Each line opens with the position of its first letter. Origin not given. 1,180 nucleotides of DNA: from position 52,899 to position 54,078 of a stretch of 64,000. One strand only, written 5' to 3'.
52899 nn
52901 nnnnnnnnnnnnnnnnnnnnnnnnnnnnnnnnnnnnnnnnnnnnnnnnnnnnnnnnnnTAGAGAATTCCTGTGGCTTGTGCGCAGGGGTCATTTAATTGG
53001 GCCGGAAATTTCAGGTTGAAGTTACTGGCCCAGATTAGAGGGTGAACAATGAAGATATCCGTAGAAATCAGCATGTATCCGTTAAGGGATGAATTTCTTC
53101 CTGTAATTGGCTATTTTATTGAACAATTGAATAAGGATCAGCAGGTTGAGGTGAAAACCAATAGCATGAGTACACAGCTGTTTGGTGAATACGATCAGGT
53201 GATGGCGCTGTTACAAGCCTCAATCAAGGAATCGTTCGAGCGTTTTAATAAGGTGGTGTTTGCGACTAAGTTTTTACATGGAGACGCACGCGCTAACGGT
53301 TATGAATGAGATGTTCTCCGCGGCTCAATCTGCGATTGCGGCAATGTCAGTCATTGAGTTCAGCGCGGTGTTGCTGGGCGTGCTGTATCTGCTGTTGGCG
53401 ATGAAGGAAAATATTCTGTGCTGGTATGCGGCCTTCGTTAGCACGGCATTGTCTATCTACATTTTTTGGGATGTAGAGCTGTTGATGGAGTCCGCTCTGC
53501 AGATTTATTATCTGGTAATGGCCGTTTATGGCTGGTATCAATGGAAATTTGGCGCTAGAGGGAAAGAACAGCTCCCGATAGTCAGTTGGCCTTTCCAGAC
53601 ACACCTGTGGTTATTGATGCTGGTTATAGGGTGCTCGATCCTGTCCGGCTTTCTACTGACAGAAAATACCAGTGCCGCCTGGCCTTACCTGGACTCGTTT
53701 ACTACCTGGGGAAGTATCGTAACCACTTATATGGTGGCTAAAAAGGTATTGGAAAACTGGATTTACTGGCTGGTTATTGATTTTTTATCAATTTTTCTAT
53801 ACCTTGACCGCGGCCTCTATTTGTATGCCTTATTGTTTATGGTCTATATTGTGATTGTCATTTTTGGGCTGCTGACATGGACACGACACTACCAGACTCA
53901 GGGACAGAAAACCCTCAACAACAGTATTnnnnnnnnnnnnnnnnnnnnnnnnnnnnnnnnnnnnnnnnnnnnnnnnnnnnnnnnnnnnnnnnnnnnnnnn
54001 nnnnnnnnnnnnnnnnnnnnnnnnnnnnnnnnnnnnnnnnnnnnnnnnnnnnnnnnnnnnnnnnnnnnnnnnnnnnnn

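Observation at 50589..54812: Complete riboswitch-gated thiamine scavenging route: TonB receptor, YkoF-type binder, PnuC-family permease, ThiK-like kinase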

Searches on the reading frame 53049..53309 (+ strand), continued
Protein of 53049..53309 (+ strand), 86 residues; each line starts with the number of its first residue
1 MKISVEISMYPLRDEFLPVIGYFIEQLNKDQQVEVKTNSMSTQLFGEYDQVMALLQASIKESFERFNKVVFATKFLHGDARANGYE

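Call 48: fold_search(model_id=the predicted structure, library=pdb)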
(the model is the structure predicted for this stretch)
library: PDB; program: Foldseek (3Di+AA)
matches with E <= 10: 1604; with E <= 0.001: 14
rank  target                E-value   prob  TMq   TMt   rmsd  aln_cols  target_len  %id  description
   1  2eky_C                3.7e-05  1.00  0.67  0.60   3.9        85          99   24  Crystal Structure of hypothetical protein MJ1052 from Methanocaldococcus jannaschii (Form 1) (released 2007-10-02)
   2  2ibo_A                4.8e-05  1.00  0.74  0.71   2.8        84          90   24  X-ray Crystal Structure of Protein SP2199 from Streptococcus pneumoniae. Northeast Structural Genomics Consortium Targ (released 2006-10-03)
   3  2epi_B                6.2e-05  1.00  0.67  0.62   3.9        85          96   24  Crystal Structure pf hypothetical protein MJ1052 from Methanocaldococcus jannascii (Form 2) (released 2007-10-02)
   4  2epi_A                7.1e-05  1.00  0.69  0.62   3.8        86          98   23  Crystal Structure pf hypothetical protein MJ1052 from Methanocaldococcus jannascii (Form 2) (released 2007-10-02)
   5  2eky_A                7.6e-05  1.00  0.65  0.59   4.4        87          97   24  Crystal Structure of hypothetical protein MJ1052 from Methanocaldococcus jannaschii (Form 1) (released 2007-10-02)
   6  2eky_D                8.2e-05  1.00  0.67  0.61   3.9        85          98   24  Crystal Structure of hypothetical protein MJ1052 from Methanocaldococcus jannaschii (Form 1) (released 2007-10-02)
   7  2eky_B                8.7e-05  1.00  0.69  0.61   3.7        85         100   24  Crystal Structure of hypothetical protein MJ1052 from Methanocaldococcus jannaschii (Form 1) (released 2007-10-02)
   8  2eky_G                1.1e-04  1.00  0.67  0.62   3.6        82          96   23  Crystal Structure of hypothetical protein MJ1052 from Methanocaldococcus jannaschii (Form 1) (released 2007-10-02)
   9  1lxj                  3.1e-04  1.00  0.69  0.58   2.7        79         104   15  X-RAY STRUCTURE OF YBL001c NORTHEAST STRUCTURAL GENOMICS (NESG) CONSORTIUM TARGET YTYst72 (released 2003-07-29)
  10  1lxn_A                3.1e-04  1.00  0.60  0.54   4.2        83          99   19  X-RAY STRUCTURE OF MTH1187 NORTHEAST STRUCTURAL GENOMICS CONSORTIUM TARGET TT272 (released 2003-07-29)
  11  1yqh_A                4.6e-04  1.00  0.66  0.56   4.6        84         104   15  Structure of domain of unknown function DUF77 from Bacillus cereus (released 2005-03-15)
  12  1vk8_C                5.7e-04  1.00  0.67  0.63   4.2        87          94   18  CRYSTAL STRUCTURE OF A PUTATIVE THIAMINE BIOSYNTHESIS/SALVAGE PROTEIN (TM0486) FROM THERMOTOGA MARITIMA AT 1.80 A RESO (released 2004-05-18)
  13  1vk8_A                7.4e-04  1.00  0.68  0.64   4.4        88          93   19  CRYSTAL STRUCTURE OF A PUTATIVE THIAMINE BIOSYNTHESIS/SALVAGE PROTEIN (TM0486) FROM THERMOTOGA MARITIMA AT 1.80 A RESO (released 2004-05-18)
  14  1yqh_B                9.0e-04  1.00  0.66  0.57   4.7        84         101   15  Structure of domain of unknown function DUF77 from Bacillus cereus (released 2005-03-15)
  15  3dn9_B                2.0e-03  1.00  0.49  0.48   4.9        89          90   16  Carboxysome Subunit, CcmK1 C-terminal deletion mutant (released 2009-01-20)
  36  1sbr_A                1.0e-02  1.00  0.61  0.32   4.5        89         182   21  The structure and function of B. subtilis YkoF gene product: the complex with thiamin (released 2004-10-05)
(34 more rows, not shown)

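Call 53: search_protein_families(library=ncbifam, proteins=[L010:6827-7735:+, L014:6824-7696:+, L023:6912-7781:+, L048:6880-7740:+, L049:6824-7720:+, L046:6833-7744:+, L067:6805-7671:+, L009:3477-4394:+, L008:7167-8075:+], max_evalue=1e-10)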
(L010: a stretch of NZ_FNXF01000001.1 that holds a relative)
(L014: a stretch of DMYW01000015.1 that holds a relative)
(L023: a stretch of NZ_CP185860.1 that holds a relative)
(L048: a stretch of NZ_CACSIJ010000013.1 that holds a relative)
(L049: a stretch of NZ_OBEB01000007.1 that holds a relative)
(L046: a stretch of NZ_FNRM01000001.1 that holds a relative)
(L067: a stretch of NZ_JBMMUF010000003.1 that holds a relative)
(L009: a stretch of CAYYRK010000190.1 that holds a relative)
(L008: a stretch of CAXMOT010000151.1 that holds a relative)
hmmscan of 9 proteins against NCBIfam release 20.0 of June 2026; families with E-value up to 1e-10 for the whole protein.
L010:6827-7735:+ (303 aa): 3 families
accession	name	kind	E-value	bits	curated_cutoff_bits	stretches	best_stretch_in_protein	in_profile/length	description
TIGR02721.1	ycfN_thiK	equivalog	8.4e-23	80.8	299.45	1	36-245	3-213/256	thiamine kinase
NF041256.1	GntI_guanitoxin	equivalog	7.2e-13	48.5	357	1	32-248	16-246/282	guanitoxin biosynthesis pre-guanitoxin N-oxide kinase GntI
NF007620.0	PRK10271.1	equivalog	1.3e-11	44.6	206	1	33-236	24-220/274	thiamine kinase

L014:6824-7696:+ (291 aa): 2 families
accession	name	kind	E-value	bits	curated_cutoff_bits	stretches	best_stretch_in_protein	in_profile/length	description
NF041256.1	GntI_guanitoxin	equivalog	4.3e-19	68.9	357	1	38-242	24-238/282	guanitoxin biosynthesis pre-guanitoxin N-oxide kinase GntI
TIGR02721.1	ycfN_thiK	equivalog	1.4e-18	66.9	299.45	1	40-240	9-206/256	thiamine kinase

L023:6912-7781:+ (290 aa): 3 families
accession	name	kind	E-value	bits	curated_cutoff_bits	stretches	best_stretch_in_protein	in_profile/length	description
NF041256.1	GntI_guanitoxin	equivalog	7.4e-37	127.2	357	1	23-263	16-262/282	guanitoxin biosynthesis pre-guanitoxin N-oxide kinase GntI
TIGR02721.1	ycfN_thiK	equivalog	8.1e-33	113.6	299.45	1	28-261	4-234/256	thiamine kinase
NF007620.0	PRK10271.1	equivalog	1.1e-13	51.5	206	1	24-259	24-247/274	thiamine kinase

L048:6880-7740:+ (287 aa): 3 families
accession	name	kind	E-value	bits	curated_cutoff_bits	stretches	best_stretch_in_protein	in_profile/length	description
NF041256.1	GntI_guanitoxin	equivalog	1.2e-36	126.4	357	1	23-261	18-263/282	guanitoxin biosynthesis pre-guanitoxin N-oxide kinase GntI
TIGR02721.1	ycfN_thiK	equivalog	1.4e-31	109.6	299.45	1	26-261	4-237/256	thiamine kinase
NF007620.0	PRK10271.1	equivalog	6.6e-13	48.9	206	1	28-261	30-252/274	thiamine kinase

L049:6824-7720:+ (299 aa): 2 families
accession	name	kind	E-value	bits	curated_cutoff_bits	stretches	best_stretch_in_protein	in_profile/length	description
NF041256.1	GntI_guanitoxin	equivalog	3.7e-20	72.4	357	1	40-241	23-236/282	guanitoxin biosynthesis pre-guanitoxin N-oxide kinase GntI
TIGR02721.1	ycfN_thiK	equivalog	7e-20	71.2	299.45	1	46-251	12-214/256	thiamine kinase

L046:6833-7744:+ (304 aa): 2 families
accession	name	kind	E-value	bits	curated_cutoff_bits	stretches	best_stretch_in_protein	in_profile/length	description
TIGR02721.1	ycfN_thiK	equivalog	5.1e-22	78.2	299.45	1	50-272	4-226/256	thiamine kinase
NF041256.1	GntI_guanitoxin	equivalog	2.6e-14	53.2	357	1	47-253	18-236/282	guanitoxin biosynthesis pre-guanitoxin N-oxide kinase GntI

L067:6805-7671:+ (289 aa): 2 families
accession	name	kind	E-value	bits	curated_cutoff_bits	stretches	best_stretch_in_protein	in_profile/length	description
NF041256.1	GntI_guanitoxin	equivalog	5.5e-17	62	357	1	50-269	16-259/282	guanitoxin biosynthesis pre-guanitoxin N-oxide kinase GntI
TIGR02721.1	ycfN_thiK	equivalog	4.7e-15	55.4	299.45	1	88-269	43-233/256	thiamine kinase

L009:3477-4394:+ (306 aa): 3 families
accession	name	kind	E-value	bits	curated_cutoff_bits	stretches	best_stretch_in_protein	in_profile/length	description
NF041256.1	GntI_guanitoxin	equivalog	2.2e-38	132.2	357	1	39-284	19-268/282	guanitoxin biosynthesis pre-guanitoxin N-oxide kinase GntI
TIGR02721.1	ycfN_thiK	equivalog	1.7e-33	115.9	299.45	1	40-297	3-255/256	thiamine kinase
NF007620.0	PRK10271.1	equivalog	9.1e-11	41.9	206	0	39-292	26-265/274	thiamine kinase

L008:7167-8075:+ (303 aa): 2 families
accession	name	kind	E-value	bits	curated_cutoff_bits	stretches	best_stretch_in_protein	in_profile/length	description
NF041256.1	GntI_guanitoxin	equivalog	4.7e-45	154.1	357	1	36-286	18-275/282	guanitoxin biosynthesis pre-guanitoxin N-oxide kinase GntI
TIGR02721.1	ycfN_thiK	equivalog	3.5e-27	95.2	299.45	1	39-286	4-248/256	thiamine kinase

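Call 77: search_protein_representatives(alignment_id=A1)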
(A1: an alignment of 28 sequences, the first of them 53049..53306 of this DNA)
Query: 28 sequences, 87 profile positions. Proteins with E-value up to 0.001 (for the whole library): 915; up to 1e-10: 534; up to 1e-30: 1. The best 150 are listed.
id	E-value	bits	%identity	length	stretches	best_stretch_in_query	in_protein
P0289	1.8e-31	124.2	-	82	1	1-80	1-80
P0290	4.2e-30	119.8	-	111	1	1-83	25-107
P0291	6.8e-30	119.1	-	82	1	1-81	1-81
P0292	4.5e-29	116.5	-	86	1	1-82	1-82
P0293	2.2e-28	114.3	-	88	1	1-83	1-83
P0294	2.8e-28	114.0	-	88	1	1-83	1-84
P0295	4.4e-28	113.4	-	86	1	1-83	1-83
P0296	1.9e-27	111.3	-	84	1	1-82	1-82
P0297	2.2e-27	111.1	-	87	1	1-83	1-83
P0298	3.1e-27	110.6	-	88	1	1-82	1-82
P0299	4.8e-27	110.0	-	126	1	2-81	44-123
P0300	5.0e-27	110.0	-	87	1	1-86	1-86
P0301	8.9e-27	109.2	-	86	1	1-85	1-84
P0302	8.9e-27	109.2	-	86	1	1-83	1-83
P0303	9.6e-27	109.1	-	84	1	1-82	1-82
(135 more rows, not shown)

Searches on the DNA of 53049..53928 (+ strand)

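Call 15: search_rna_families(sources=[L001, L002, L003, L004, L005, L006], threshold=gathering)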
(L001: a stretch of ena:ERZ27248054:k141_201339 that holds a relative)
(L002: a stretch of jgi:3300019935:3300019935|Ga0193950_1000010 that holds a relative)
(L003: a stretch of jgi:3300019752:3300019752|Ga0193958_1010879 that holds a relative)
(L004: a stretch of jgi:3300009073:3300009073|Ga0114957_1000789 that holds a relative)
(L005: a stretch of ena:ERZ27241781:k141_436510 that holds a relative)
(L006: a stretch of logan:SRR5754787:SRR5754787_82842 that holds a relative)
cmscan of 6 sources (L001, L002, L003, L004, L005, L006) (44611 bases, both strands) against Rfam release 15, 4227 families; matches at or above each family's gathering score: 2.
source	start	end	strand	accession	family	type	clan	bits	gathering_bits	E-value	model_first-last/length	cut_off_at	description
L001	3669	3782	+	RF00059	TPP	Cis-reg; riboswitch;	-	71.7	54.3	2.7e-12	1-105/105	no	TPP riboswitch aptamer (THI element)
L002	3669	3782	+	RF00059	TPP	Cis-reg; riboswitch;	-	71.7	54.3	2.7e-12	1-105/105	no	TPP riboswitch aptamer (THI element)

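Call 37: search_rna_families(sources=[L021, L026, L039, L053, L062, L078, L079, L080, L025, L067, L010, L049], threshold=gathering)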
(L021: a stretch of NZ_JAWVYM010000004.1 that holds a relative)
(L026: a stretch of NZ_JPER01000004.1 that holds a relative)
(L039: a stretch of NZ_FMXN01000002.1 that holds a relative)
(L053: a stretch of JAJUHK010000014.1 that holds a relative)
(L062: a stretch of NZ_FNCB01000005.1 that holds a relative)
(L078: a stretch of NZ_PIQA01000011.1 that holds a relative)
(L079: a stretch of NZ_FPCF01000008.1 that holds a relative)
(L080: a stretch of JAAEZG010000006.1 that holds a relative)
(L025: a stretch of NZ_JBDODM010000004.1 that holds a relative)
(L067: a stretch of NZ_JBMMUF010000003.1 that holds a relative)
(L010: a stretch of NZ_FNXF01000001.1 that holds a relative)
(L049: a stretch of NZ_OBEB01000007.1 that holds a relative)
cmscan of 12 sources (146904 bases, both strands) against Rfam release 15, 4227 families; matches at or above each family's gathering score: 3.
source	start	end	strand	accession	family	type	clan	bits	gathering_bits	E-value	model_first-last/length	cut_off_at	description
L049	3709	3821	+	RF00059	TPP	Cis-reg; riboswitch;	-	71.2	54.3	1.2e-11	1-105/105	no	TPP riboswitch aptamer (THI element)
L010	3728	3824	+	RF00059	TPP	Cis-reg; riboswitch;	-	68.1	54.3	6.7e-11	1-105/105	no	TPP riboswitch aptamer (THI element)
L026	5309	5420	+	RF01725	SAM-I-IV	Cis-reg; riboswitch;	CL00012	53.2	41.1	1.5e-05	1-99/99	no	SAM-I/IV (S-adenosyl methionine) riboswitch aptamer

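Call 70: search_rna_families(sources=[L087, L089, L091, L092, L007, L023, L048, L068], threshold=gathering)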
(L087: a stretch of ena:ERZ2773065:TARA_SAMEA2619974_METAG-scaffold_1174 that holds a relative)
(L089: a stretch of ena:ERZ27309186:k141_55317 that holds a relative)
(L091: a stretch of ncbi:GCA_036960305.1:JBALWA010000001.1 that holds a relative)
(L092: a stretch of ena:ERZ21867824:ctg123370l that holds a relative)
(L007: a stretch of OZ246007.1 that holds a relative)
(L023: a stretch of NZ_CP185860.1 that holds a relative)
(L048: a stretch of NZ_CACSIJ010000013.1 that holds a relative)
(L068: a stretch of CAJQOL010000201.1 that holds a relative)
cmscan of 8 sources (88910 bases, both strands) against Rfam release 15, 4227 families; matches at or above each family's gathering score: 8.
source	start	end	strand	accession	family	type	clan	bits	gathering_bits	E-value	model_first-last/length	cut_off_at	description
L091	2721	2822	+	RF00059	TPP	Cis-reg; riboswitch;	-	77.2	54.3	2.4e-13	1-105/105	no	TPP riboswitch aptamer (THI element)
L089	2442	2568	+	RF00059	TPP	Cis-reg; riboswitch;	-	75.3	54.3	7.1e-13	1-105/105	no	TPP riboswitch aptamer (THI element)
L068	920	1025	+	RF00059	TPP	Cis-reg; riboswitch;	-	75.2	54.3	7.3e-13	1-105/105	no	TPP riboswitch aptamer (THI element)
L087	2430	2534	+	RF00059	TPP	Cis-reg; riboswitch;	-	71.6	54.3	5.8e-12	1-105/105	no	TPP riboswitch aptamer (THI element)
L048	3629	3744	+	RF00059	TPP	Cis-reg; riboswitch;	-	71.6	54.3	5.7e-12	1-105/105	no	TPP riboswitch aptamer (THI element)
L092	2438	2547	+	RF00059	TPP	Cis-reg; riboswitch;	-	68.9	54.3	2.6e-11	1-105/105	no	TPP riboswitch aptamer (THI element)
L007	3612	3738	+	RF00059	TPP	Cis-reg; riboswitch;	-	68.7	54.3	3e-11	1-105/105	no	TPP riboswitch aptamer (THI element)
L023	3663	3779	+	RF00059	TPP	Cis-reg; riboswitch;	-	63.8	54.3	4.7e-10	1-105/105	no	TPP riboswitch aptamer (THI element)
